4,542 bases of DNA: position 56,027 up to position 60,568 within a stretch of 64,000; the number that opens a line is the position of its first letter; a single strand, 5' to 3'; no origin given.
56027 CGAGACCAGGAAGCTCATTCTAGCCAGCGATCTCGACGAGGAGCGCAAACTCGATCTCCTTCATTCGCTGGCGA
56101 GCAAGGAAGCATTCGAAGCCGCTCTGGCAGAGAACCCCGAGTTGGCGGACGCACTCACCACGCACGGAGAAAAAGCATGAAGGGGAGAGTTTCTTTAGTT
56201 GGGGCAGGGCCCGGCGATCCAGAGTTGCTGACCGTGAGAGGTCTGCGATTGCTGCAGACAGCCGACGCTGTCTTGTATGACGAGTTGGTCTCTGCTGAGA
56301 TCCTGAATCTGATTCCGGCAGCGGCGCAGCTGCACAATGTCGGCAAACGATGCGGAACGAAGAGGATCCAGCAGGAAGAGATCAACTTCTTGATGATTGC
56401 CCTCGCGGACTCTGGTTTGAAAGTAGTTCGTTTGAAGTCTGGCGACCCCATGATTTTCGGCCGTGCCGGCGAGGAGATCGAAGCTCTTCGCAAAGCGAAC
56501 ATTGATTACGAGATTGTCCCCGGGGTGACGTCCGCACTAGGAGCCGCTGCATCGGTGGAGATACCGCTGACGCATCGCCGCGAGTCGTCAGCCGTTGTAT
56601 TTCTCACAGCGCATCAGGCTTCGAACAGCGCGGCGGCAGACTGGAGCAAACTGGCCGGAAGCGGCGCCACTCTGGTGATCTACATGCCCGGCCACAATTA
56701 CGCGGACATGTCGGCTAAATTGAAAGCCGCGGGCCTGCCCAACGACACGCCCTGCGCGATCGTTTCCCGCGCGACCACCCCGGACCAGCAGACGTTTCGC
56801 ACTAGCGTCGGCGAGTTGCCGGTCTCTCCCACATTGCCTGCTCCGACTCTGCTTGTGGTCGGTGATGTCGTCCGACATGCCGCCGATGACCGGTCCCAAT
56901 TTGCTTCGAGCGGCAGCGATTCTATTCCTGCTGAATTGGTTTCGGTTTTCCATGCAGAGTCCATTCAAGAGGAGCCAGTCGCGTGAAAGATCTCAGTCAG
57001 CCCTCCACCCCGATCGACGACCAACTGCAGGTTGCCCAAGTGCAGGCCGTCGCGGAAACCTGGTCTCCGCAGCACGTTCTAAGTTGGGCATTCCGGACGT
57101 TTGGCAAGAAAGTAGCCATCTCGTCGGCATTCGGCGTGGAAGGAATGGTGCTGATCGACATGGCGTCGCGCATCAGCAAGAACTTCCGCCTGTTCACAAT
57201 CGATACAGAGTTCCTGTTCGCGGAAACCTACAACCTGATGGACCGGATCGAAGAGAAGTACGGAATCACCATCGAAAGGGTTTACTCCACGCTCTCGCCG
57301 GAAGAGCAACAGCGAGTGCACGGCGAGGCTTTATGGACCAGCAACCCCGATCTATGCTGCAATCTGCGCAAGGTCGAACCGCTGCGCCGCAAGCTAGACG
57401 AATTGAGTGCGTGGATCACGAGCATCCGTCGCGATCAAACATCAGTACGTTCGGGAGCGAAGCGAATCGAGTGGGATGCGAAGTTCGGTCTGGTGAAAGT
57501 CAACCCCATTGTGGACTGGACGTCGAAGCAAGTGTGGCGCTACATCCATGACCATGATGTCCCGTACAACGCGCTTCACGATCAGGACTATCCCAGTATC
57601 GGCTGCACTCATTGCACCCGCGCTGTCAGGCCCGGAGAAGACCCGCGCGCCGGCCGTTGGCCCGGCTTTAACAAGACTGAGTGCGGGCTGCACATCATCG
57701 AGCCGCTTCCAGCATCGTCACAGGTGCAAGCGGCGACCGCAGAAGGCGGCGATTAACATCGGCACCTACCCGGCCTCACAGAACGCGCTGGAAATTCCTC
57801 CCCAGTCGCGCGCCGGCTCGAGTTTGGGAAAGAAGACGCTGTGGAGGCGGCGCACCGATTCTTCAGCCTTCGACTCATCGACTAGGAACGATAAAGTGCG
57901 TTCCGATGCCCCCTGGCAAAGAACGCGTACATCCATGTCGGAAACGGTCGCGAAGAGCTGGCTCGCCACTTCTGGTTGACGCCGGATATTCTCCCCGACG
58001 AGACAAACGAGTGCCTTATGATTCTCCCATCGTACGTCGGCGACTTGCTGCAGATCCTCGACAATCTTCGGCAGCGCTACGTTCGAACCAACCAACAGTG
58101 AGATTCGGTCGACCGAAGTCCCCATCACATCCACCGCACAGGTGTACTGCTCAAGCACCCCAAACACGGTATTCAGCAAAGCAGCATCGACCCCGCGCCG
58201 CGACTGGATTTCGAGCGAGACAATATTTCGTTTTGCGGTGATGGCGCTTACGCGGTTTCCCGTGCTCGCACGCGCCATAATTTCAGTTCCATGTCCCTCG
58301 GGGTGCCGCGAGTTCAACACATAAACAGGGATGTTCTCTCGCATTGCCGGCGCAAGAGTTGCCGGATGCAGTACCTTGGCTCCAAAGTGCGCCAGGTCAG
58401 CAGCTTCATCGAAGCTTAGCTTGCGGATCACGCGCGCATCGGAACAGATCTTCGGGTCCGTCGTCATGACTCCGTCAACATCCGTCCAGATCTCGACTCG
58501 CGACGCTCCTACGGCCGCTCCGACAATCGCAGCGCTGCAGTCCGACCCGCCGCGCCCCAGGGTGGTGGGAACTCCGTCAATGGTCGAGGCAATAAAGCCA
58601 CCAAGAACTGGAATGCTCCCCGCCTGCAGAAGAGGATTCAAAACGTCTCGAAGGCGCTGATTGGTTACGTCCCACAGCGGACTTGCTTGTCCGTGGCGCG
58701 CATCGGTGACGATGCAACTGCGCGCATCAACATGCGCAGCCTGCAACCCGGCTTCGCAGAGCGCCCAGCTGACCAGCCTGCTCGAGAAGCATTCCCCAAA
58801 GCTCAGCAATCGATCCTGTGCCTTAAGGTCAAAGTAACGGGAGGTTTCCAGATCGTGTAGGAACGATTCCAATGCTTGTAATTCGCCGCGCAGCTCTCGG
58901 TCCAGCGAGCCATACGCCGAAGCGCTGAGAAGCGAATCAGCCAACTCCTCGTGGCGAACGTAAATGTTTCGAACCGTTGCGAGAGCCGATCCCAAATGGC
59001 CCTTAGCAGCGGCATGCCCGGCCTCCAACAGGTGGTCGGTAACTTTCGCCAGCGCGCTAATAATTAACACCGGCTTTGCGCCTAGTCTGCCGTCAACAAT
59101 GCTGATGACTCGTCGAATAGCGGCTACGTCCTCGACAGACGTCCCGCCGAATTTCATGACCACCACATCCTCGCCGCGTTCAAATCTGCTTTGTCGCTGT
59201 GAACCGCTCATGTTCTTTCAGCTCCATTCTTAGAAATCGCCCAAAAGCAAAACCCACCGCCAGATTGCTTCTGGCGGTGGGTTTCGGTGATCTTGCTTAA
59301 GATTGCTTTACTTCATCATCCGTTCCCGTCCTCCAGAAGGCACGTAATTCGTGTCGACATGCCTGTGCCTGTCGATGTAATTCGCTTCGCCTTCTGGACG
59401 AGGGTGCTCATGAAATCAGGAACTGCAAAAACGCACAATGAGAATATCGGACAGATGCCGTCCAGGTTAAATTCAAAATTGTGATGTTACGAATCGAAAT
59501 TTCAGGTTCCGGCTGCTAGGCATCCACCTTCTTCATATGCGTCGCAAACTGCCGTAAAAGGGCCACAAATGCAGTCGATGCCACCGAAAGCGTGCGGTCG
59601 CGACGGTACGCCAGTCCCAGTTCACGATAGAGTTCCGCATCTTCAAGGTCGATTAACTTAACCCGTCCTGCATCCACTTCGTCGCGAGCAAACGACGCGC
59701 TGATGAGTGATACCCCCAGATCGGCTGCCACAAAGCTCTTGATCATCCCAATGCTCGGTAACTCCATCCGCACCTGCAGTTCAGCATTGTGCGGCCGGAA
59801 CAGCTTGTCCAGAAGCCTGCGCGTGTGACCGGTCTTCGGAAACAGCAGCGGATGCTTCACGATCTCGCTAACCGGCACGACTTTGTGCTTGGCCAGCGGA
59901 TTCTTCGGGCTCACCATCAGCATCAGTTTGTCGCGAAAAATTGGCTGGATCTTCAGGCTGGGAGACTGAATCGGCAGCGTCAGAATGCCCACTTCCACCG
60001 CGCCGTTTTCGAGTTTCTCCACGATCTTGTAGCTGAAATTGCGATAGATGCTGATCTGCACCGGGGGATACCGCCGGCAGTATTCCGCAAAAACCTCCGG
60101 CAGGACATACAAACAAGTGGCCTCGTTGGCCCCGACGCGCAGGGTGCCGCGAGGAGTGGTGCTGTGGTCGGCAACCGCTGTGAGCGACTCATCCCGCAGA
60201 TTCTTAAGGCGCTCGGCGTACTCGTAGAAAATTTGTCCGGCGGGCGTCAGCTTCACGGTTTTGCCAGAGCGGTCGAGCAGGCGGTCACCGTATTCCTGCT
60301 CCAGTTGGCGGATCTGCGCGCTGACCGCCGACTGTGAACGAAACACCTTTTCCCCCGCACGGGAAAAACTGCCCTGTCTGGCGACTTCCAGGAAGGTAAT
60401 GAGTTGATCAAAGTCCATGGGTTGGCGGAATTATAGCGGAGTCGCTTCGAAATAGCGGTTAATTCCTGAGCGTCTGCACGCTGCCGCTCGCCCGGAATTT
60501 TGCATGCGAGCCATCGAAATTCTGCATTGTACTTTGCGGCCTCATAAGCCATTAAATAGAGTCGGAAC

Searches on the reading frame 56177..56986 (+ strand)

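Call 6: search_protein_families(library=pfam, proteins=[window:56177-56986:+])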
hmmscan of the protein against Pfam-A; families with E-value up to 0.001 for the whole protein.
window:56177-56986:+ (269 aa): 1 family
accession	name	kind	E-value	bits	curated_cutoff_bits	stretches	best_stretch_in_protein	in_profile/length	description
PF00590.25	TP_methylase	-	5.8e-60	203.3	27.8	1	5-214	2-211/212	Tetrapyrrole (Corrin/Porphyrin) Methylases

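Call 66: search_protein_families(library=ncbifam, proteins=[window:56177-56986:+], max_evalue=1e-10)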
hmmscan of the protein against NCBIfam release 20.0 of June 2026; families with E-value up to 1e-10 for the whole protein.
window:56177-56986:+ (269 aa): 15 families
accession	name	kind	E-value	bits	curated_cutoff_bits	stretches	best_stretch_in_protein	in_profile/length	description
NF007922.1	PRK10637.1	equivalog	1.5e-90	304.3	400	1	2-233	216-450/450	siroheme synthase CysG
NF004790.0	PRK06136.1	subfamily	9.6e-87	290.7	198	1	2-240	3-245/250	uroporphyrinogen-III C-methyltransferase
TIGR01469.1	cobA_cysG_Cterm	equivalog_domain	3.1e-84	282.5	185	1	3-234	1-236/238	uroporphyrinogen-III C-methyltransferase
TIGR01465.1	cobM_cbiF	equivalog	2.6e-50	171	259.65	1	5-241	1-236/247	precorrin-4 C(11)-methyltransferase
NF005524.0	PRK07168.1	equivalog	5.2e-47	160.5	603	1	1-233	1-236/474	uroporphyrin-III C-methyltransferase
NF012017.0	PRK15473.1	equivalog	6.5e-34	117.4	408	1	4-212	9-213/257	cobalt-precorrin-4 methyltransferase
TIGR01467.1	cobI_cbiL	equivalog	3.3e-19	69.2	163.25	1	4-208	2-210/230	precorrin-2 C(20)-methyltransferase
NF004647.0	PRK05990.1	equivalog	4.4e-17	62.3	271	0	76-208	97-220/245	precorrin-2 C(20)-methyltransferase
TIGR01466.1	cobJ_cbiH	equivalog_domain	2.8e-15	56.5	246.35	1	6-231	2-223/239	precorrin-3B C(17)-methyltransferase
NF004614.0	PRK05948.1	equivalog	6.3e-14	52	251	0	105-209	121-217/242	precorrin-2 C(20)-methyltransferase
NF004423.0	PRK05765.1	equivalog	2.2e-13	50.3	332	1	1-133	1-128/247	precorrin-3B C(17)-methyltransferase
NF012022.0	PRK15478.1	equivalog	2.8e-11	43.3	425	0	6-230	3-223/241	precorrin-3B C(17)-methyltransferase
NF004061.0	PRK05576.1-4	equivalog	3.2e-11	43.3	265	0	77-209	88-211/237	cobalt-factor II C(20)-methyltransferase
NF004062.0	PRK05576.1-5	equivalog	3.3e-11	43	194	1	5-142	3-144/219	cobalt-factor II C(20)-methyltransferase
TIGR02467.1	CbiE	equivalog_domain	6.5e-11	42.1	92.9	0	7-214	1-191/204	precorrin-6y C5,15-methyltransferase (decarboxylating) subunit CbiE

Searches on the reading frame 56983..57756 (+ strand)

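Call 6: search_protein_families(library=pfam, proteins=[window:56983-57756:+])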
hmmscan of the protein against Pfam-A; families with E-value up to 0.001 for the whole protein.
window:56983-57756:+ (257 aa): 1 family
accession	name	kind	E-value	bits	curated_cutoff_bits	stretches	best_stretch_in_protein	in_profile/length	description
PF01507.26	PAPS_reduct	-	7.9e-51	173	22.5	1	44-214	2-175/175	Phosphoadenosine phosphosulfate reductase domain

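Call 66: search_protein_families(library=ncbifam, proteins=[window:56983-57756:+], max_evalue=1e-10)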
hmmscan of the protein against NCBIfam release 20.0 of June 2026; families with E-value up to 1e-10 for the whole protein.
window:56983-57756:+ (257 aa): 9 families
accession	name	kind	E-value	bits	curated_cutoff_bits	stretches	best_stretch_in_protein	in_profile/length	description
NF002537.0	PRK02090.1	equivalog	5.1e-82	275.2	154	1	12-238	11-239/244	phosphoadenylyl-sulfate reductase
TIGR00434.1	cysH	subfamily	2.3e-77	259.7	165.1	1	29-237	1-213/214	phosophoadenylyl-sulfate reductase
TIGR02055.1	APS_reductase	subfamily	1.5e-67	227.2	235.3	1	50-236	2-194/194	adenylylsulfate reductase, thioredoxin dependent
TIGR02057.1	PAPS_reductase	equivalog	4.4e-65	219.7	254.2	1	20-237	4-224/224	phosphoadenosine phosphosulfate reductase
TIGR00424.1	APS_reduc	equivalog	7.9e-44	150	553.2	1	24-238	98-324/464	5'-adenylylsulfate reductase, thioredoxin-independent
NF010367.0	PRK13795.1-2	equivalog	2.6e-17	62.5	456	1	44-212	245-416/584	hypothetical protein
NF006327.0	PRK08557.1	equivalog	7.1e-16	58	366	1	41-215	181-358/415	hypothetical protein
NF010368.0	PRK13795.1-3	equivalog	2.2e-14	52.6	588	1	39-213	245-422/635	hypothetical protein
NF010366.0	PRK13795.1-1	equivalog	1.3e-11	43.4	745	1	44-215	269-447/667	hypothetical protein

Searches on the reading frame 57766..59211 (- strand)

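Call 6: search_protein_families(library=pfam, proteins=[window:57766-59211:-])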
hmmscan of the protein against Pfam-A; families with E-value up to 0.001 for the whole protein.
window:57766-59211:- (481 aa): 2 families
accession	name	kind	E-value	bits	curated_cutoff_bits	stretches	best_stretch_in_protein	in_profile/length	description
PF00696.33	AA_kinase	-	3.6e-50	171.3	24.9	1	16-300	2-234/234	Amino acid kinase family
PF22468.2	ACT_9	-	6.5e-15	55.1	27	1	402-460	1-61/61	ACT domain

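Call 66: search_protein_families(library=ncbifam, proteins=[window:57766-59211:-], max_evalue=1e-10)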
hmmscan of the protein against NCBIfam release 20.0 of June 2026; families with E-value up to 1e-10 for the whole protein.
window:57766-59211:- (481 aa): 24 families
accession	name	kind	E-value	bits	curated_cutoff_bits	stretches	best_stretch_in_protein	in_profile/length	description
NF006570.0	PRK09084.1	equivalog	3.8e-130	435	455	1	15-462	3-450/452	lysine-sensitive aspartokinase 3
TIGR00657.1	asp_kinases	subfamily_domain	1.6e-102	343.9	208.7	1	16-461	3-441/442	aspartate kinase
NF004938.0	PRK06291.1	equivalog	2.1e-99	333.4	528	1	16-460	2-461/468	aspartate kinase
TIGR00656.1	asp_kin_monofn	equivalog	1.4e-97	327.3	402.25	1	15-461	2-405/407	aspartate kinase, monofunctional class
NF006959.0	PRK09436.1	equivalog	3.1e-92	310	726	1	17-462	2-461/819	bifunctional aspartate kinase/homoserine dehydrogenase I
NF006515.0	PRK08961.1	equivalog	3.2e-77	260.3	802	1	13-463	6-462/861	bifunctional aspartate kinase/diaminopimelate decarboxylase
NF006068.0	PRK08210.1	equivalog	4.1e-66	223.8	474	1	125-461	64-401/405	aspartate kinase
NF004579.0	PRK05925.1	equivalog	9.6e-65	219.3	665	1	17-461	4-433/440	aspartate kinase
NF007003.0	PRK09466.1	subfamily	1.7e-64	218.6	582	1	17-461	13-453/810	bifunctional aspartate kinase/homoserine dehydrogenase II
NF005154.0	PRK06635.1-2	equivalog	1.5e-62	212.3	376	1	128-460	63-402/407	aspartate kinase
NF006540.0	PRK09034.1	equivalog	1.5e-59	201.9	434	1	17-462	2-450/454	aspartate kinase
NF005155.0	PRK06635.1-4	equivalog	1.2e-58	199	346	1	129-460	63-401/407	aspartate kinase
NF005656.0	PRK07431.1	equivalog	4.2e-52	177.5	657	1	131-460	65-409/587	aspartate kinase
NF005156.0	PRK06635.1-5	equivalog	6.9e-51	173.3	594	1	131-465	65-405/411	aspartate kinase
NF005159.0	PRK06635.2-3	equivalog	7.4e-48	163.5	379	1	130-331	65-268/406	aspartate kinase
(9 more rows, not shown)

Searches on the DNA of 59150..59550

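Call 73: search_with_rna_model(model_id=R1, source=window, start=59150, end=59550, max_evalue=1, show_alignments=1)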
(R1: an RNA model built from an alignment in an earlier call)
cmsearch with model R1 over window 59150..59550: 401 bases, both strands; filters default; matches with E-value up to 1: 2.
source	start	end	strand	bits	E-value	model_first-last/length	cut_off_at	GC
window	59242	59347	-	40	1.4e-09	1-138/138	no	0.5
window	59248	59282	+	31.4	1.4e-07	94-128/138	no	0.6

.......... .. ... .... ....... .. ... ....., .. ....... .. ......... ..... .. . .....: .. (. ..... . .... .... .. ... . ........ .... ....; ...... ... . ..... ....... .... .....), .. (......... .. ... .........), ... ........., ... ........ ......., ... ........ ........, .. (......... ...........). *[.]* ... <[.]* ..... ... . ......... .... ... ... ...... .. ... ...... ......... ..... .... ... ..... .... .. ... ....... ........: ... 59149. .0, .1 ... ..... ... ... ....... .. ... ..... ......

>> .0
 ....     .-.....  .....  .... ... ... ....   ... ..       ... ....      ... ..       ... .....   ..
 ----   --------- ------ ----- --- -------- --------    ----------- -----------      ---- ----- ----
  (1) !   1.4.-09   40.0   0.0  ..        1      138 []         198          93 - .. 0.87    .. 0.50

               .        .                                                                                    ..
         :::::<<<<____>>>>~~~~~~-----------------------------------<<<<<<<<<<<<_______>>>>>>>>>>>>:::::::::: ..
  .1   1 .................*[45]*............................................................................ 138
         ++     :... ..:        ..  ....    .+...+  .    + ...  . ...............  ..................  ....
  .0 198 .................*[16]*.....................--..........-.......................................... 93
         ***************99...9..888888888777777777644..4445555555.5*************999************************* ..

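Call 78: search_rna_families(source=window, start=59180, end=59530, threshold=evalue, max_evalue=5)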
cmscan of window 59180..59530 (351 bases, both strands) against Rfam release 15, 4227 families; matches with E-value up to 5: 3.
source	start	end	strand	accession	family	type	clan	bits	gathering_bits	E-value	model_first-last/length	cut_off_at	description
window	59240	59284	+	RF01416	NrrF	Gene; antisense;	-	21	60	0.045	114-160/160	no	NrrF RNA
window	59304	59375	+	RF01680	P5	Gene; sRNA;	-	15.5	60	2.7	1-71/71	no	Pseudomonas sRNA P5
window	59251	59283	+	RF03556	mir-559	Gene; miRNA;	-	15.1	95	4.7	1-91/91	no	mir-559 microRNA precursor family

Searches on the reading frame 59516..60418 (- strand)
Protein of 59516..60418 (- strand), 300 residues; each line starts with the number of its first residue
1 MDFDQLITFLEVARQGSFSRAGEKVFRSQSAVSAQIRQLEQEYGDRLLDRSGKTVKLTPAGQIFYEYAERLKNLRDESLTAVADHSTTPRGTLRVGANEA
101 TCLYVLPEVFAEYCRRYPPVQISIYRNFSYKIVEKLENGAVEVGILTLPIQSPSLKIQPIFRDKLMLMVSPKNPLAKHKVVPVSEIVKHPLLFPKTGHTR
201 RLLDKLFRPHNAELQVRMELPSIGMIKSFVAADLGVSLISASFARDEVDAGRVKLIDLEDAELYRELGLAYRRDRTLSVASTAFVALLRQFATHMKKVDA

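Call 6: search_protein_families(library=pfam, proteins=[window:59516-60418:-])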
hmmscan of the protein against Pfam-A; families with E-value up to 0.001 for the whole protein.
window:59516-60418:- (300 aa): 2 families
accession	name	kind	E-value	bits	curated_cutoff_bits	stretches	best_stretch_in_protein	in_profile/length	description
PF03466.25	LysR_substrate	-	1.8e-51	175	28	1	88-291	3-207/209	LysR substrate binding domain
PF00126.33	HTH_1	-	8.6e-23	80.5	26.6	1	3-62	1-60/60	Bacterial regulatory helix-turn-helix protein, lysR family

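Call 66: search_protein_families(library=ncbifam, proteins=[window:59516-60418:-], max_evalue=1e-10)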
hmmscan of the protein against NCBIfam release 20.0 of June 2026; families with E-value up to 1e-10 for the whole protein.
window:59516-60418:- (300 aa): 48 families (the best 25 are shown)
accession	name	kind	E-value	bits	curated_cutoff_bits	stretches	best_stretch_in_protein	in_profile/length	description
NF040786.1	LysR_Sec_metab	equivalog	4.6e-59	199.9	250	1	1-290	1-296/298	selenium metabolism-associated LysR family transcriptional regulator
NF047520.1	trans_act_CidR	equivalog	1.2e-47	162.5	415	1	1-290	1-290/292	cidABC operon transcriptional activator CidR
NF008416.0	PRK11242.1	equivalog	3.1e-47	161.3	277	1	7-296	7-295/300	transcriptional regulator CynR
TIGR03339.1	phn_lysR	subfamily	1.7e-45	155.5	341.1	1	5-287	1-278/279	aminoethylphosphonate catabolism associated LysR family transcriptional regulator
NF053705.1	TransRegGltCGpos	equivalog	1.3e-42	146.1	350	1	1-297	1-298/300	glutamate biosynthesis transcriptional regulator GltC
NF040889.1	trans_reg_YeiE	equivalog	5.1e-42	144.1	480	1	4-286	6-284/288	DNA-binding transcriptional regulator YeiE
TIGR02424.1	TF_pcaQ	equivalog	1.9e-41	142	303.8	1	3-292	5-298/300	pca operon transcription factor PcaQ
NF047711.1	PutUtilRegPtrR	equivalog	1.1e-40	139.5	400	1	1-287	1-281/283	putrescine utilization regulator PtrR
NF008095.0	PRK10837.1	subfamily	9.3e-39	133.4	281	1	4-287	6-285/290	LysR family transcriptional regulator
NF045775.1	acetoin_reg_AlsR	exception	1.1e-34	120.3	430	1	1-279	1-280/290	acetoin biosynthesis transcriptional regulator AlsR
NF045990.1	TransRegCbbRRhodb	equivalog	1.6e-33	116.1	450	1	3-287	8-295/304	LysR family regulator CbbR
NF009326.0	PRK12681.1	equivalog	1.1e-32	113.8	436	1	1-297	1-297/324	HTH-type transcriptional regulator CysB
NF009327.0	PRK12684.1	subfamily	1.7e-31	109.6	402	1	1-261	1-264/313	CysB family HTH-type transcriptional regulator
NF007385.0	PRK09906.1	equivalog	7.4e-30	104.1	356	1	1-290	1-289/296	DNA-binding transcriptional regulator HcaR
NF008722.0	PRK11716.1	equivalog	8.5e-30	103.8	246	1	1-288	1-290/293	HTH-type transcriptional activator IlvY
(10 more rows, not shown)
